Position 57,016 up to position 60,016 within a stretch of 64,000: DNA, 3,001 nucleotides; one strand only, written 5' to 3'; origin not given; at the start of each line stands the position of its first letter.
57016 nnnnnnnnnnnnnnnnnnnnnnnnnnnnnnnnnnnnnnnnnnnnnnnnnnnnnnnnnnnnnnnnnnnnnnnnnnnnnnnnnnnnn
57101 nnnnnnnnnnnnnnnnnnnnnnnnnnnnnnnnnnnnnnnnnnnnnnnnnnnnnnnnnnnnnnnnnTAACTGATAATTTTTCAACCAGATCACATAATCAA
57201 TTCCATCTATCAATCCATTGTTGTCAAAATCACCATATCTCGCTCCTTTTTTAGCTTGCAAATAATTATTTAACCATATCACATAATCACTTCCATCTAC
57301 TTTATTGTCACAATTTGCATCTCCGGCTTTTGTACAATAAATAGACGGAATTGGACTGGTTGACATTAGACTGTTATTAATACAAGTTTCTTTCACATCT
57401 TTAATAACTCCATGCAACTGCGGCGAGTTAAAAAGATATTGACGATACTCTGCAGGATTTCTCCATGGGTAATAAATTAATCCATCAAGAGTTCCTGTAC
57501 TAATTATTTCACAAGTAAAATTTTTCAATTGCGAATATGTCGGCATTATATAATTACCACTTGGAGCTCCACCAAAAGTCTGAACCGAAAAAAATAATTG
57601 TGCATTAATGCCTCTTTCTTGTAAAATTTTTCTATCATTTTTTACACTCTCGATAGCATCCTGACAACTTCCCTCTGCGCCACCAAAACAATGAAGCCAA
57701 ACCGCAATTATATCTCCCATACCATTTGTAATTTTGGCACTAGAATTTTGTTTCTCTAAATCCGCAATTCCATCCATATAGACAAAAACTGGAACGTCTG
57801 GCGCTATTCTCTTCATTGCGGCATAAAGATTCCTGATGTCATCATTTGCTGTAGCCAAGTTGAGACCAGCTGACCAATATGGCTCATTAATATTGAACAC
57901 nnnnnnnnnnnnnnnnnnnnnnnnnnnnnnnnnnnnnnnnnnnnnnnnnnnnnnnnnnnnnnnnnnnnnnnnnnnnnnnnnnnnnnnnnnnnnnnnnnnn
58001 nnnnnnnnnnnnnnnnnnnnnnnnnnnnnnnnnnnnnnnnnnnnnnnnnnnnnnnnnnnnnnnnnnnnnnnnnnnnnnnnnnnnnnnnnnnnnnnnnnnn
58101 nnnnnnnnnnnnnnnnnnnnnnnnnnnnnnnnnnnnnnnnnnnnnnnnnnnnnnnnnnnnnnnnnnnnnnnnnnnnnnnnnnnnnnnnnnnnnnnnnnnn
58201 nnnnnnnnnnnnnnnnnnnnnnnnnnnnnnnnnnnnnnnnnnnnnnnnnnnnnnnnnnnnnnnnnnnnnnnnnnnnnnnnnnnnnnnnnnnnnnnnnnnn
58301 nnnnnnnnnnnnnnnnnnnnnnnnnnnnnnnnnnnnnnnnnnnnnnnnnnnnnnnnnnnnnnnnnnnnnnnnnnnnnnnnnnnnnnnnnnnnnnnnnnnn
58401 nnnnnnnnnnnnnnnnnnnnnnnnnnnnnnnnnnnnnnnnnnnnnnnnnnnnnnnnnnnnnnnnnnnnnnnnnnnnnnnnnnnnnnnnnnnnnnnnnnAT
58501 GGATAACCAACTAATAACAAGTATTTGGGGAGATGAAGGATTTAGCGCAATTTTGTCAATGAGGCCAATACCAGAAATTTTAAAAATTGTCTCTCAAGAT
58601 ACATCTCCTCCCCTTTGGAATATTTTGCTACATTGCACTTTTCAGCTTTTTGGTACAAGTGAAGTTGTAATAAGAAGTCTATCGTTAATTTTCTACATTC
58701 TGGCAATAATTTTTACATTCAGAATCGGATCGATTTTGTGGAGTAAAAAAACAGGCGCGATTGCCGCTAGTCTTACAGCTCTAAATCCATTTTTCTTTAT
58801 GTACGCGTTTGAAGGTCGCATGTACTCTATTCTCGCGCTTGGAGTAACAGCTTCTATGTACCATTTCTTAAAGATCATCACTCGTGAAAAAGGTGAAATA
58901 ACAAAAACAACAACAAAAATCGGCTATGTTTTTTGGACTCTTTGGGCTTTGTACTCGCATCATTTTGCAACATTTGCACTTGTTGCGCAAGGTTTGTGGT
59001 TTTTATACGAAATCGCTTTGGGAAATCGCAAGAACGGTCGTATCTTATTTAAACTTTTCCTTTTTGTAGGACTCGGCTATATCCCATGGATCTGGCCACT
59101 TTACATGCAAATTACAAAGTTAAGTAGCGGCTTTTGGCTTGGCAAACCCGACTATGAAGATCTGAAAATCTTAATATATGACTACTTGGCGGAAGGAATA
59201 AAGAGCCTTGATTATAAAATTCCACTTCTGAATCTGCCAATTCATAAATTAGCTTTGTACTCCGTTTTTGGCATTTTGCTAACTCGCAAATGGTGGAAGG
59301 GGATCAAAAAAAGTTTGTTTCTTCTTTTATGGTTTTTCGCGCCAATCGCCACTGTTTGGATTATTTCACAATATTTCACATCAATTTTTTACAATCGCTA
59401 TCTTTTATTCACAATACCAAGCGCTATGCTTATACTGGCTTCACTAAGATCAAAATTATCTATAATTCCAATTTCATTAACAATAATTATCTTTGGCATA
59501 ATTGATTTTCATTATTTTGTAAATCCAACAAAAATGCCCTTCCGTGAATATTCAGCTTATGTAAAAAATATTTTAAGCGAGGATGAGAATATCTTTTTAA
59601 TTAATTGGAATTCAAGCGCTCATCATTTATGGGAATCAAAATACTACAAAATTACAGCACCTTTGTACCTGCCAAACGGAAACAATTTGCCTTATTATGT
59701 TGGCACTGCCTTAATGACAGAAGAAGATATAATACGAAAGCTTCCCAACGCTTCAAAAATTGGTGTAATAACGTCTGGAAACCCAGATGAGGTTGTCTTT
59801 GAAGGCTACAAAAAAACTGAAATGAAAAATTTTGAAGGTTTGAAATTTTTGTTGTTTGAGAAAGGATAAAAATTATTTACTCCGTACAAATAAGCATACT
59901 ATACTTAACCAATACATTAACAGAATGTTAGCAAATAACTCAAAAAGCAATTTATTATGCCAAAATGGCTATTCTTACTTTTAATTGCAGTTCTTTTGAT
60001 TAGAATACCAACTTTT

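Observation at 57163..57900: Type I dockerin-like module on an N-terminally truncated, nucleophile-lacking paralog of the secreted GH-A-like enzyme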

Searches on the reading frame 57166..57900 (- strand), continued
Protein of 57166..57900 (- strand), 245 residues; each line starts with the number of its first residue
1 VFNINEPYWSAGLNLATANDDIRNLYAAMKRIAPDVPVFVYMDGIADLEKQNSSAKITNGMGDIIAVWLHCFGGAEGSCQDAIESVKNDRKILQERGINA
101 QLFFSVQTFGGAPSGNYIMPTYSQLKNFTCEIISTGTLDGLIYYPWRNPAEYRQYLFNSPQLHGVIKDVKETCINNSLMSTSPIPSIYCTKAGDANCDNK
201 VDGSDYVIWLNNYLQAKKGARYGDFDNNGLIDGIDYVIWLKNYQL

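Call 131: fold_search(model_id=the predicted structure, library=pdb)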
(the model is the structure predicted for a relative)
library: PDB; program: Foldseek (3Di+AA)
matches with E <= 10: 1739; with E <= 0.001: 3
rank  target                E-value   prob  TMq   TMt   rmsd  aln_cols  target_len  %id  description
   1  5oq2_B                1.1e-04  1.00  0.46  0.33   6.9       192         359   14  Se-SAD structure of the functional region of Cwp19 from Clostridium difficile (released 2017-11-01)
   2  5oq3                  2.8e-04  1.00  0.45  0.32   6.7       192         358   14  High resolution structure of the functional region of Cwp19 from Clostridium difficile (released 2017-11-01)
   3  5oq2_A                7.0e-04  1.00  0.46  0.32   6.9       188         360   15  Se-SAD structure of the functional region of Cwp19 from Clostridium difficile (released 2017-11-01)
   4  4h41_C                1.6e-03  1.00  0.40  0.32   5.7       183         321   14  Crystal structure of a putative alpha-L-fucosidase (BT_0435) from Bacteroides thetaiotaomicron VPI-5482 at 1.80 A reso (released 2012-10-10)
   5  4h41_B                2.3e-03  1.00  0.40  0.32   5.7       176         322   15  Crystal structure of a putative alpha-L-fucosidase (BT_0435) from Bacteroides thetaiotaomicron VPI-5482 at 1.80 A reso (released 2012-10-10)
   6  1nh6_A                3.8e-03  0.99  0.32  0.16   4.5       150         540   14  Structure of S. marcescens chitinase A, E315L, complex with hexasaccharide (released 2003-03-18)
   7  2atm                  4.9e-03  0.99  0.40  0.32   5.7       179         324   12  Crystal structure of the recombinant allergen Ves v 2 (released 2006-05-23)
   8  4mg4_B                4.9e-03  0.98  0.34  0.33   7.8       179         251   16  Crystal structure of a putative phosphonomutase from Burkholderia cenocepacia J2315 (released 2013-09-25)
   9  6mvg_C                5.9e-03  0.99  0.34  0.15   5.3       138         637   12  Crystal structure of FMN-binding beta-glucuronidase from Ruminococcus gnavus (released 2019-01-30)
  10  4mg4_A                6.3e-03  0.99  0.34  0.34   7.1       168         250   15  Crystal structure of a putative phosphonomutase from Burkholderia cenocepacia J2315 (released 2013-09-25)
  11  6b4c_I                6.8e-03  0.93  0.30  0.29   7.0       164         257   13  Structure of Viperin from Trichoderma virens (released 2018-07-25)
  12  6fd2_A                7.2e-03  0.87  0.28  0.17   8.5       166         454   12  Radical SAM 1,2-diol dehydratase AprD4 in complex with its substrate paromamine (released 2018-01-17)
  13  1ctn                  7.7e-03  0.99  0.31  0.16   4.5       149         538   12  CRYSTAL STRUCTURE OF A BACTERIAL CHITINASE AT 2.3 ANGSTROMS RESOLUTION (released 1995-02-07)
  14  8hzv_D                8.2e-03  0.91  0.28  0.16   6.8       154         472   14  The crystal structure of a Radical SAM Enzyme DesII (released 2024-07-10)
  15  6gpa_B                9.4e-03  0.97  0.30  0.24   4.9       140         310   21  Beta-1,4-galactanase from Bacteroides thetaiotaomicron with galactose (released 2018-12-26)
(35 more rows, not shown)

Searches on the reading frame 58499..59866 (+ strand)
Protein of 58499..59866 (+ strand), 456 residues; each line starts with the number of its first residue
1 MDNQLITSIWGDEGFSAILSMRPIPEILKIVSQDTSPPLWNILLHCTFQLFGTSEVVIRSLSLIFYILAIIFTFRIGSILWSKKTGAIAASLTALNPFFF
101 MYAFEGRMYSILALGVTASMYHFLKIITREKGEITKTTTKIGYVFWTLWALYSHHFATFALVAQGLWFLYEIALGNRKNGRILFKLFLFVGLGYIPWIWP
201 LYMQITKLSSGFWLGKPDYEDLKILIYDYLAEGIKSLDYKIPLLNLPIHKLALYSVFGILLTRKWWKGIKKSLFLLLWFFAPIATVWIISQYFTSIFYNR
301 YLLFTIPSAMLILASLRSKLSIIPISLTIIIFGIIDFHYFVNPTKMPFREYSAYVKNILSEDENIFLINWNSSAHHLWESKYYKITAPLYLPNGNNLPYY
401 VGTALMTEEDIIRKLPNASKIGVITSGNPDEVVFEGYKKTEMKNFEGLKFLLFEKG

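Call 21: search_protein_families(library=pfam, proteins=[window:58499-59866:+], max_evalue=0.01)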
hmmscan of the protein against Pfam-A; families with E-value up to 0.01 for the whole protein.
window:58499-59866:+ (456 aa): 1 family
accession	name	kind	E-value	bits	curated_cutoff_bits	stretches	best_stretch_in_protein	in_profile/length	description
PF13231.12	PMT_2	-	2.2e-07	31.7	26.1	1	36-195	2-154/160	Dolichyl-phosphate-mannose-protein mannosyltransferase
